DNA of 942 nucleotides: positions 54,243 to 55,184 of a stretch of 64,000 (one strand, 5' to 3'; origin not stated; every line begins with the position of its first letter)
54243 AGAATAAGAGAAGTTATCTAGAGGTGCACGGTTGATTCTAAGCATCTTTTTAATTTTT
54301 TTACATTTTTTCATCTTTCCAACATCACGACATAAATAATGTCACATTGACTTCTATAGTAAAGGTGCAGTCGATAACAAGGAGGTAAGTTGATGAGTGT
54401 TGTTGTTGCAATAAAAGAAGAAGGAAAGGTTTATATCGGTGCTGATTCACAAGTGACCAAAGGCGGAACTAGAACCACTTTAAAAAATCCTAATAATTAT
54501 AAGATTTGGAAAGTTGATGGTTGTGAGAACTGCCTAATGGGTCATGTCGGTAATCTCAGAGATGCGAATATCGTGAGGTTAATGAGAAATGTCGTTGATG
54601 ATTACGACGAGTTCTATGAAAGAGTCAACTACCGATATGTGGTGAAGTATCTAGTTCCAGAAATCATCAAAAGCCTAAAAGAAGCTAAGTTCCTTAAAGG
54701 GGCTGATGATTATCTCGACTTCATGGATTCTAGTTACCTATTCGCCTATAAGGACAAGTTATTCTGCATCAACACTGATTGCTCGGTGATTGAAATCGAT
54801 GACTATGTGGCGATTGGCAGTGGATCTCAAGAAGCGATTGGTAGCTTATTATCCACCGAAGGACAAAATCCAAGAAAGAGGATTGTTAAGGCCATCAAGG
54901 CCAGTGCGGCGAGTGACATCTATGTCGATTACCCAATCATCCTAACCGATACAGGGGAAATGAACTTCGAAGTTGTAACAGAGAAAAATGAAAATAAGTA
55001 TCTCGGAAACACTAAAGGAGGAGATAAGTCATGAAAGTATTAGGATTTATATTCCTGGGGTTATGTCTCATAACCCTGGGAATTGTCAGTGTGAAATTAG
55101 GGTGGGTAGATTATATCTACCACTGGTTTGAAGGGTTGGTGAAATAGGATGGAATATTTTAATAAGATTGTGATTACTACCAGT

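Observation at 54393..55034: Stand-alone HslV/proteasome-beta-like hydrolase with Ser instead of Thr as predicted N-terminal nucleophile and no partner ATPase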

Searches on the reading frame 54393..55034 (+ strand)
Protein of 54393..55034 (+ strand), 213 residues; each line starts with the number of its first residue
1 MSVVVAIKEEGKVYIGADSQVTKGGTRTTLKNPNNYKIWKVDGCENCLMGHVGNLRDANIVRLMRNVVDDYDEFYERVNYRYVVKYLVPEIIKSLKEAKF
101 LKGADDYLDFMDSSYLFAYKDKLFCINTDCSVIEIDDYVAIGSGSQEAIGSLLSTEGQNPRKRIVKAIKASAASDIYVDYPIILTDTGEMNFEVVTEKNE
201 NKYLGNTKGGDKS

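Call 5: search_protein_families(library=pfam, proteins=[window:54393-55034:+], max_evalue=0.01)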
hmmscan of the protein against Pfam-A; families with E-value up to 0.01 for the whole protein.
window:54393-55034:+ (213 aa): 1 family
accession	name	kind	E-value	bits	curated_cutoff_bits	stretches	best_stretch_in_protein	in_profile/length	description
PF00227.31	Proteasome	-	1.2e-09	38.6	22.4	1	4-152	7-149/189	Proteasome subunit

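Call 6: search_solved_structures(query=window:54393-55034:+, max_evalue=10, show_alignments=3)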
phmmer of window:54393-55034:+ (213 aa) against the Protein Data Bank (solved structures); distinct sequences matched with E-value up to 10: 7.
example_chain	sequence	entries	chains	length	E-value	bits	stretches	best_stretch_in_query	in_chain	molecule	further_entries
1m4y_A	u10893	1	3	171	8.5e-05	25.7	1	105-184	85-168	ATP-dependent protease hslV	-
5ovu_A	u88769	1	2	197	0.0073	19.4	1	5-153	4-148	BETA-PROTEOBACTERIA PROTEASOME HOMOLOGUE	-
5ovs_A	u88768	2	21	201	0.077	16.1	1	4-154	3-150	BPH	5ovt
6z46_H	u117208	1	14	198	0.14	15.3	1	49-166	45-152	Proteasome subunit beta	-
1i74_A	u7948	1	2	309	0.64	13.1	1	129-199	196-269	PROBABLE MANGANESE-DEPENDENT INORGANIC PYROPHOSPHATASE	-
9j3d_A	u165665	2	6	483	1.8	11.6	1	92-145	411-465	RND efflux system, OprJ-like protein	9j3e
2l6o_A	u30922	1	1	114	2.4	11.2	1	97-137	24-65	uncharacterized protein YP_926445.1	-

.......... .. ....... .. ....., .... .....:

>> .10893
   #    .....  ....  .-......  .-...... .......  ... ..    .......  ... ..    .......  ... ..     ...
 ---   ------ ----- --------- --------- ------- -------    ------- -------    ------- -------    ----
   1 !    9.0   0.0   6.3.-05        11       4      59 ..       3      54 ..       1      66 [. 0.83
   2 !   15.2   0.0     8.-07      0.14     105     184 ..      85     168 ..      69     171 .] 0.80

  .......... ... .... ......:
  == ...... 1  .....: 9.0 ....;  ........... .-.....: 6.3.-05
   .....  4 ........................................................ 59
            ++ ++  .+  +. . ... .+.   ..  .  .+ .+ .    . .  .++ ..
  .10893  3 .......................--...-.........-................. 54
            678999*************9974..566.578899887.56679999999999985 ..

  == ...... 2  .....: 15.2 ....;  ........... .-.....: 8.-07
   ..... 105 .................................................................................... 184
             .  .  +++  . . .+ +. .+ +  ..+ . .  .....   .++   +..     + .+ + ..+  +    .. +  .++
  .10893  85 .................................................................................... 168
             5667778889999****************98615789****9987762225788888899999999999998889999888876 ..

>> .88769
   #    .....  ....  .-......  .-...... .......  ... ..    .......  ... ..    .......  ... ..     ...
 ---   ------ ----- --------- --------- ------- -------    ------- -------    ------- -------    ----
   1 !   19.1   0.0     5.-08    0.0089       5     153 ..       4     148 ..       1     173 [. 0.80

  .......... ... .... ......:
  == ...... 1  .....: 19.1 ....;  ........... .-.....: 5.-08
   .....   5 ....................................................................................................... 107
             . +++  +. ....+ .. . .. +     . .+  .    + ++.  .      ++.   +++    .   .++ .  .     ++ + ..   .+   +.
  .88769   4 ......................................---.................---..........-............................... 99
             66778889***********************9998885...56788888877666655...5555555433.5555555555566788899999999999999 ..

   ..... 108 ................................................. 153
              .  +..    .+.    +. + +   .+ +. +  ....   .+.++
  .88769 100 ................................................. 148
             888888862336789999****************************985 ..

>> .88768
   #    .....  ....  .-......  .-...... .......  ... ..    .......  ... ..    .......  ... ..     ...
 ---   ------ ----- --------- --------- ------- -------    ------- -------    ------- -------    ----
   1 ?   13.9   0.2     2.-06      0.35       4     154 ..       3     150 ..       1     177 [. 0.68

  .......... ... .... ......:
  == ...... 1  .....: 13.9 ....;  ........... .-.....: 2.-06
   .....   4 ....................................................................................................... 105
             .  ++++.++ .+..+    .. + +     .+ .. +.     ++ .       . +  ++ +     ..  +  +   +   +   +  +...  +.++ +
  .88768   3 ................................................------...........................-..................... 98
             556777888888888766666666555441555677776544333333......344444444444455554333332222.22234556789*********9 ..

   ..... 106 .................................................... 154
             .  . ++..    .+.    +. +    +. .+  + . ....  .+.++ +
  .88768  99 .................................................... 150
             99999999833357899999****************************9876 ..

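Call 8: search_protein_families(library=padloc, proteins=[window:54393-55034:+], max_evalue=0.01)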
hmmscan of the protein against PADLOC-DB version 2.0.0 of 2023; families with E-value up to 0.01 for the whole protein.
window:54393-55034:+ (213 aa): 0 families

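Call 10: find_homologous_proteins(query=window:54393-55034:+, max_evalue=0.001)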
Query window:54393-55034:+ (213 aa): 737 proteins with E <= 0.001 among 814 candidates; the best 120 are listed.
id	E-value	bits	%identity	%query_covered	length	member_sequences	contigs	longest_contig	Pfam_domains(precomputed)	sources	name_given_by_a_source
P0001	8.2e-137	472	100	100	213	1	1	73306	PF00227.32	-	-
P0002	8.6e-137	472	100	100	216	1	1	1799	PF00227.32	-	-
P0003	9.0e-108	377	80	98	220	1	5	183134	PF00227.32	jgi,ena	-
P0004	2.4e-105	369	81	96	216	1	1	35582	PF00227.32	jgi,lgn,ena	-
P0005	7.9e-105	367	77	97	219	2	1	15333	PF00227.32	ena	-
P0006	9.9e-105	367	82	97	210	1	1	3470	PF00227.32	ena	-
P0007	1.2e-104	367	82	97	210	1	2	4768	PF00227.32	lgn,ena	-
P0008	1.4e-104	366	82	97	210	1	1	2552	PF00227.32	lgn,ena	-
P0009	1.8e-104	366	79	100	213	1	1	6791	PF00227.32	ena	-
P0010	2.5e-104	366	78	100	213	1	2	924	PF00227.32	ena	-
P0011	2.7e-104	365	78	100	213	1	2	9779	PF00227.32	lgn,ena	-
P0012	4.2e-104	365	79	100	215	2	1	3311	PF00227.32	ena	-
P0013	4.7e-104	365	79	96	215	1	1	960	PF00227.32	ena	-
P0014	5.0e-104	365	76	99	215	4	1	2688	PF00227.32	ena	-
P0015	5.1e-104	365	75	100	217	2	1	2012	PF00227.32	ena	-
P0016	5.1e-104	365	77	100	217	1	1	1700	PF00227.32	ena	-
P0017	8.7e-104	364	79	99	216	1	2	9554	PF00227.32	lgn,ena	-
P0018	8.7e-104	364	78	100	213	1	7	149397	PF00227.32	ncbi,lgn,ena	-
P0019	1.3e-103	363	76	100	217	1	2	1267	PF00227.32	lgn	-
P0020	1.9e-103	363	74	100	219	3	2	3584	PF00227.32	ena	-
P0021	2.3e-103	362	76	98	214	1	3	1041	PF00227.32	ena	-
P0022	2.4e-103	362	79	96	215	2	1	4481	PF00227.32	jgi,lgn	-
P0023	4.3e-103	362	77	98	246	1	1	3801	PF00227.32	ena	-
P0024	5.0e-103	361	76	99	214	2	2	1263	PF00227.32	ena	-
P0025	6.1e-103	361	80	96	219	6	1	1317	PF00227.32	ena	-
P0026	9.0e-103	360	76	100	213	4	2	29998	PF00227.32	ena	-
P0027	1.9e-102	359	77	99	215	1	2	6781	PF00227.32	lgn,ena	-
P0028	2.4e-102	359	77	98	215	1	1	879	PF00227.32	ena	-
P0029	2.8e-102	359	77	100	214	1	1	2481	PF00227.32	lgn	-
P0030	4.0e-102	358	77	97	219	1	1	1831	PF00227.32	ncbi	-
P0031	5.5e-102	358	76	98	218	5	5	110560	PF00227.32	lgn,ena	-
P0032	9.7e-102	357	76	98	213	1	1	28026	PF00227.32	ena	-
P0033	1.3e-101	357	77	96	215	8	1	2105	PF00227.32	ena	-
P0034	1.3e-101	357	80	98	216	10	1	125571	PF00227.32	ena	-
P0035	1.3e-101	357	79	96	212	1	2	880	PF00227.32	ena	-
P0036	2.2e-101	356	75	99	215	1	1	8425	PF00227.32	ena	-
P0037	3.2e-100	352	75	96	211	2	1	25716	PF00227.32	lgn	-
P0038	1.5e-99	350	78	96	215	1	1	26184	PF00227.32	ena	-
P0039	8.2e-99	348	76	98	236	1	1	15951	PF00227.32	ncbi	-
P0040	8.6e-99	347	76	98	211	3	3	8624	PF00227.32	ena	-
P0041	9.1e-99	347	74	100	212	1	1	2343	PF00227.32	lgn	-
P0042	1.1e-98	347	74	100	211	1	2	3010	PF00227.32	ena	-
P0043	1.3e-98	347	76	96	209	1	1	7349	PF00227.32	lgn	-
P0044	4.2e-98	345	77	93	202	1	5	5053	PF00227.32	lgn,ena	-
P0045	4.3e-98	345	73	99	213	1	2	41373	PF00227.32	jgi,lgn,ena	-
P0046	7.0e-98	345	72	97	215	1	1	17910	PF00227.32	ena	-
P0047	1.3e-97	344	77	93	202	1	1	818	PF00227.32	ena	-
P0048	4.0e-97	342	72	98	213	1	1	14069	PF00227.32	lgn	-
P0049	5.2e-97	342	74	100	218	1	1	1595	PF00227.32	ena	-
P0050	5.8e-97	342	72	99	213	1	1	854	PF00227.32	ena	-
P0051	6.2e-97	341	75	98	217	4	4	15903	PF00227.32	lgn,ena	-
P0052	8.0e-97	341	75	96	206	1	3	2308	PF00227.32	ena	-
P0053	1.8e-96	340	75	96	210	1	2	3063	PF00227.32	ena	-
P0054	2.7e-96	339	73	98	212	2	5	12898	PF00227.32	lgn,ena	-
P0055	2.7e-95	336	73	98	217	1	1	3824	PF00227.32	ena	-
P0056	5.7e-95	335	73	94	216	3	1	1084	PF00227.32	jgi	jgi:ATP-dependent protease HslVU (ClpYQ) peptidase subunit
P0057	1.2e-93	331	71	96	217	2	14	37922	PF00227.32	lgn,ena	-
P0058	4.3e-93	329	70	96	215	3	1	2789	PF00227.32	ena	-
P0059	6.2e-93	328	72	96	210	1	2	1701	PF00227.32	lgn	-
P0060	7.9e-93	328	74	94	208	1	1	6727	PF00227.32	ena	-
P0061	4.9e-92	325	71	94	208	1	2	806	PF00227.32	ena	-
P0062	6.8e-92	325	71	98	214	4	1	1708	PF00227.32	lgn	-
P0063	4.7e-91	322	69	97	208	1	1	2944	PF00227.32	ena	-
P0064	1.0e-90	321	71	100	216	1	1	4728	PF00227.32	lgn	-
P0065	1.2e-90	321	71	97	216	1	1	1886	PF00227.32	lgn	-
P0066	1.3e-90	321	73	96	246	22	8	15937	PF00227.32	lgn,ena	-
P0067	5.0e-90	319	69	96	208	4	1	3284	PF00227.32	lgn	-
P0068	8.2e-90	318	70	94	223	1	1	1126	PF00227.32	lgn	-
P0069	1.0e-89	318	69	98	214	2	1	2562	PF00227.32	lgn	-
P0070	4.0e-89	316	70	96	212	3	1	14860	PF00227.32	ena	-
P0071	8.4e-89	315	68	98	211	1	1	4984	PF00227.32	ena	-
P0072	9.5e-89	315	70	96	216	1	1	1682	PF00227.32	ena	-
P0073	1.5e-88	314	67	99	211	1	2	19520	PF00227.32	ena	-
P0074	5.6e-88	312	70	98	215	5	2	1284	PF00227.32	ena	-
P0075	6.1e-88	312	66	99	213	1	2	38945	PF00227.32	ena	-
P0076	6.3e-88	312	71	95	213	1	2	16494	PF00227.32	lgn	-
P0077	8.2e-88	312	71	95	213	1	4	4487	PF00227.32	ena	-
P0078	1.2e-87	311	68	100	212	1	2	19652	PF00227.32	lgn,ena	-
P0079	2.5e-87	310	65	99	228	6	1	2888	PF00227.32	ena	-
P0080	2.6e-87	310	67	100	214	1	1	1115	PF00227.32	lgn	-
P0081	4.2e-87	309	69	98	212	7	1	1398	PF00227.32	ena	-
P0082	4.4e-87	309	67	98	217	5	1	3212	PF00227.32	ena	-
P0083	4.4e-87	309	69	96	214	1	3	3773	PF00227.32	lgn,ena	-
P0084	5.0e-87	309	67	100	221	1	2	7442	PF00227.32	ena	-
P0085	5.7e-87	309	68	99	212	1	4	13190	PF00227.32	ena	-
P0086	7.8e-87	308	69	95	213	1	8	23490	PF00227.32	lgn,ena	-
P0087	1.4e-86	308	69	95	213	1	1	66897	PF00227.32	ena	-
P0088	8.1e-86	305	67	100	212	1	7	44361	PF00227.32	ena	-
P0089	1.7e-85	304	67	98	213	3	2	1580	PF00227.32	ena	-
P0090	2.5e-85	304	70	95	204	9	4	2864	PF00227.32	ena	-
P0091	8.9e-85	302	67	98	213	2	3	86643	PF00227.32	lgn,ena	-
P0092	1.3e-84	301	68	97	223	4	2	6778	PF00227.32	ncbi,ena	-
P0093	1.9e-84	301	68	98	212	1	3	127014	PF00227.32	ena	-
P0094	2.4e-84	300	64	100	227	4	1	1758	PF00227.32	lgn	-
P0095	2.8e-84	300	68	97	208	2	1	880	PF00227.32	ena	-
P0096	3.0e-84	300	67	98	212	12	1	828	PF00227.32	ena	-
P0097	4.6e-84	299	69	96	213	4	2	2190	PF00227.32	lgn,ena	-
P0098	4.8e-84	299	67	94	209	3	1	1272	PF00227.32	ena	-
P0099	5.5e-84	299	69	95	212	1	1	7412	PF00227.32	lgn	-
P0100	5.6e-84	299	66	100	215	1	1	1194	PF00227.32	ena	-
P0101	5.6e-84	299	66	100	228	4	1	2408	PF00227.32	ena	-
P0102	6.3e-84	299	66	100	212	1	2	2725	PF00227.32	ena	-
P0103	6.3e-84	299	68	95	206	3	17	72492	PF00227.32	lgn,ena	-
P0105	1.1e-83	298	67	95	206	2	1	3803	PF00227.32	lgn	-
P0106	1.6e-83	298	66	96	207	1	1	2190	PF00227.32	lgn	-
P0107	1.9e-83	297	66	96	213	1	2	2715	PF00227.32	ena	-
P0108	3.3e-83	297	65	99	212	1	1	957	PF00227.32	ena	-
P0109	4.0e-83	296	69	94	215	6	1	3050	PF00227.32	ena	-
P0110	4.3e-83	296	66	98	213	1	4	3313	PF00227.32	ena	-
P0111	8.0e-83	295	66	98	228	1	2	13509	PF00227.32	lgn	-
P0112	9.9e-83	295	65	98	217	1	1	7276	PF00227.32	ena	-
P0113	1.1e-82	295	69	93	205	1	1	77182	PF00227.32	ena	-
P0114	1.3e-82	295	67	96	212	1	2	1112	PF00227.32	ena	-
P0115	2.0e-82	294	65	95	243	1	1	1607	PF00227.32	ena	-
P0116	2.1e-82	294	64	98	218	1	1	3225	PF00227.32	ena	-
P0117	2.4e-82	294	66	96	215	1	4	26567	PF00227.32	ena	-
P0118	2.4e-82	294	67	95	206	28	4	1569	PF00227.32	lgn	-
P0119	3.0e-82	293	66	96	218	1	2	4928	PF00227.32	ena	-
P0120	3.0e-82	293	65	98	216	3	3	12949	PF00227.32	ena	-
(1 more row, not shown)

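Call 13: search_protein_families(library=ncbifam, proteins=[window:54393-55034:+], max_evalue=0.01)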
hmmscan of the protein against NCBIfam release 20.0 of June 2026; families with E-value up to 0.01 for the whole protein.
window:54393-55034:+ (213 aa): 3 families
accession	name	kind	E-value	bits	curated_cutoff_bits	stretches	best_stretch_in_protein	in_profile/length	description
NF003964.0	PRK05456.1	equivalog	1.3e-07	31.5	137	1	3-183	9-174/179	ATP-dependent protease subunit HslV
TIGR03692.1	ATP_dep_HslV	equivalog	1.9e-07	31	157.75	1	4-183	3-167/171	HslVU peptidase proteolytic subunit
TIGR03634.1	arc_protsome_B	equivalog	5e-05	23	224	1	4-177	4-170/185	archaeal proteasome endopeptidase complex subunit beta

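Call 14: search_protein_families(library=phrogs, proteins=[window:54393-55034:+], max_evalue=0.01)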
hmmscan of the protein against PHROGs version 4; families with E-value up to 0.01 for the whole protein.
window:54393-55034:+ (213 aa): 1 family
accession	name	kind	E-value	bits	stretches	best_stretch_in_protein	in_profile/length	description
phrog_1040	-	other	1e-13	52.5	1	1-191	14-160/277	peptidase HslV family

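Call 15: find_related_loci(query=window:54393-55034:+, collection=genome_contigs, flank=8000)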
Query window:54393-55034:+ (213 aa) in genome_contigs; peptide patterns used: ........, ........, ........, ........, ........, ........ (x = any residue, [..] = any of these).
150 stretches matched a pattern, but none encodes a relative of the query by tblastn (E <= 1e-3).

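Call 17: find_related_loci(query=A1, collection=genome_contigs, flank=8000)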
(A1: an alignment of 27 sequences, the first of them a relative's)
Query A1 (213 aa) in genome_contigs; peptide patterns used: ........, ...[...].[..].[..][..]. (x = any residue, [..] = any of these).
43 stretches matched a pattern; 25 encode a relative of the query (tblastn E <= 1e-3); 25 distinct loci.
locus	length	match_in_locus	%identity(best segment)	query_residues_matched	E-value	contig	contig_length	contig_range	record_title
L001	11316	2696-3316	78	7-212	4e-107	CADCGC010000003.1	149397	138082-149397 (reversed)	MAG: uncultured Erysipelotrichaceae bacterium isolate RUG14619 genome assembly, contig: RUG14619_asm_3, whole genome sho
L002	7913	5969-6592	74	6-211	4e-104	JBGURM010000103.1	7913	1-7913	MAG: Bacilli bacterium isolate ruminal_MAG_116 ruminal_MAG_116_contig_0107, whole genome shotgun sequence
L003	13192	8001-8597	69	1-200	2e-89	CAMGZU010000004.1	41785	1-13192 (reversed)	MAG: uncultured Erysipelotrichaceae bacterium isolate SRR11784279_bin.55_metaWRAP_v1.3_MAG genome assembly, contig: ERZ1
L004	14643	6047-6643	68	1-200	5e-89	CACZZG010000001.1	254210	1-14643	MAG: uncultured Erysipelotrichaceae bacterium isolate RUG13091 genome assembly, contig: RUG13091_asm_1, whole genome sho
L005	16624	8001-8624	63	1-208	2e-86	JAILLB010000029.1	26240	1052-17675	MAG: Clostridiales bacterium isolate RUI217 k141_6706057_flag=0_multi=27.1667_len=26240, whole genome shotgun sequence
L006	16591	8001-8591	64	1-198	8e-84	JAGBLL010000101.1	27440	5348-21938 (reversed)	MAG: Bacilli bacterium isolate RGIG9223 Water_deer_Rumen-2__c395445, whole genome shotgun sequence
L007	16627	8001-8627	63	1-208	1e-81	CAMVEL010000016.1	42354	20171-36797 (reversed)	MAG TPA_asm: uncultured Erysipelotrichaceae bacterium isolate SRR8387716_bin.60_metaWRAP_v1.3_MAG genome assembly, conti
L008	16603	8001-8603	61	1-202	2e-81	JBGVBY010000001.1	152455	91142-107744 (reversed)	MAG: Bacilli bacterium isolate ruminal_MAG_397 ruminal_MAG_397_contig_0001, whole genome shotgun sequence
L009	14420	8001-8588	63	1-197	8e-79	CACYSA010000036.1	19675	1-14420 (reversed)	MAG: uncultured Erysipelotrichaceae bacterium isolate RUG12224 genome assembly, contig: RUG12224_asm_36, whole genome sh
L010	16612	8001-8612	59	1-204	2e-78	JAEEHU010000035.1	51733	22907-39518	MAG: Acholeplasmatales bacterium isolate Tb.RUG.13 k141_1674293_flag=0_multi=38.4982_len=51733, whole genome shotgun seq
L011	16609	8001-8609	59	1-204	7e-78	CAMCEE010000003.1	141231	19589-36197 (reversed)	MAG: uncultured Bacillales bacterium isolate SRR17382102_bin.45_metaWRAP_v1.3_MAG genome assembly, contig: ERZ10544608.4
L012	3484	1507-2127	60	1-208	4e-78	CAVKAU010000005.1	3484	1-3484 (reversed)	bacterium isolate H07658-L1_cleanbin_000015 genome assembly, contig: Spades_H07658-L1_contig_7002, whole genome shotgun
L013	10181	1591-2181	59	1-197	2e-75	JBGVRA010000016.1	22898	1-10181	MAG: Anaeroplasmataceae bacterium isolate fecal_MAG_151 fecal_MAG_151_contig_0016, whole genome shotgun sequence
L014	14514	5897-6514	57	1-206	2e-74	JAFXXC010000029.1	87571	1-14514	MAG: Acholeplasmatales bacterium isolate RGIG6825 Sheep_Rumen-4__c554753, whole genome shotgun sequence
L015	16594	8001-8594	61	1-199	8e-74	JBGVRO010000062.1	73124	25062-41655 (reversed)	MAG: Eubacteriales bacterium isolate fecal_MAG_139 fecal_MAG_139_contig_0062, whole genome shotgun sequence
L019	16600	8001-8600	52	1-199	7e-63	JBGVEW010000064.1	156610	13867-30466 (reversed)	MAG: Eubacteriales bacterium isolate fecal_MAG_404 fecal_MAG_404_contig_0064, whole genome shotgun sequence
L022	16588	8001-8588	50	1-197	4e-61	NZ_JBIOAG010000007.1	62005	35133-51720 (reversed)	Liberiplasma polymorphum strain C05PYG 7, whole genome shotgun sequence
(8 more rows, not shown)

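Call 18: search_protein_representatives(protein=window:54393-55034:+)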
Query: 213 residues. Proteins with E-value up to 0.001 (for the whole library): 2257; up to 1e-10: 382; up to 1e-30: 40. The best 150 are listed.
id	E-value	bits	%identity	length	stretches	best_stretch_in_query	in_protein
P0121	9.5e-76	270.6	61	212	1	1-208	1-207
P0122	2.6e-51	190.7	46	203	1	1-206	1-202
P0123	5.1e-50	186.5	49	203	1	1-205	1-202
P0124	1.7e-49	184.8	47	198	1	1-193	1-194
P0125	1.8e-49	184.7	48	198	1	1-197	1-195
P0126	2.4e-49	184.3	48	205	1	1-198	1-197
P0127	2.5e-48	181.0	58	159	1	1-156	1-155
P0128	6.4e-47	176.4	43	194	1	1-195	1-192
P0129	1.4e-46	175.3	44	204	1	1-197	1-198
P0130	1.9e-45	171.6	43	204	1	1-201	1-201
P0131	3.8e-45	170.6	46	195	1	1-197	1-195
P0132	6.3e-45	169.9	48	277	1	1-206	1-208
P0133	1.7e-44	168.5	53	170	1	29-198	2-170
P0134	1.4e-43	165.5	41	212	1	3-202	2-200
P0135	1.3e-42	162.3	44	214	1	1-203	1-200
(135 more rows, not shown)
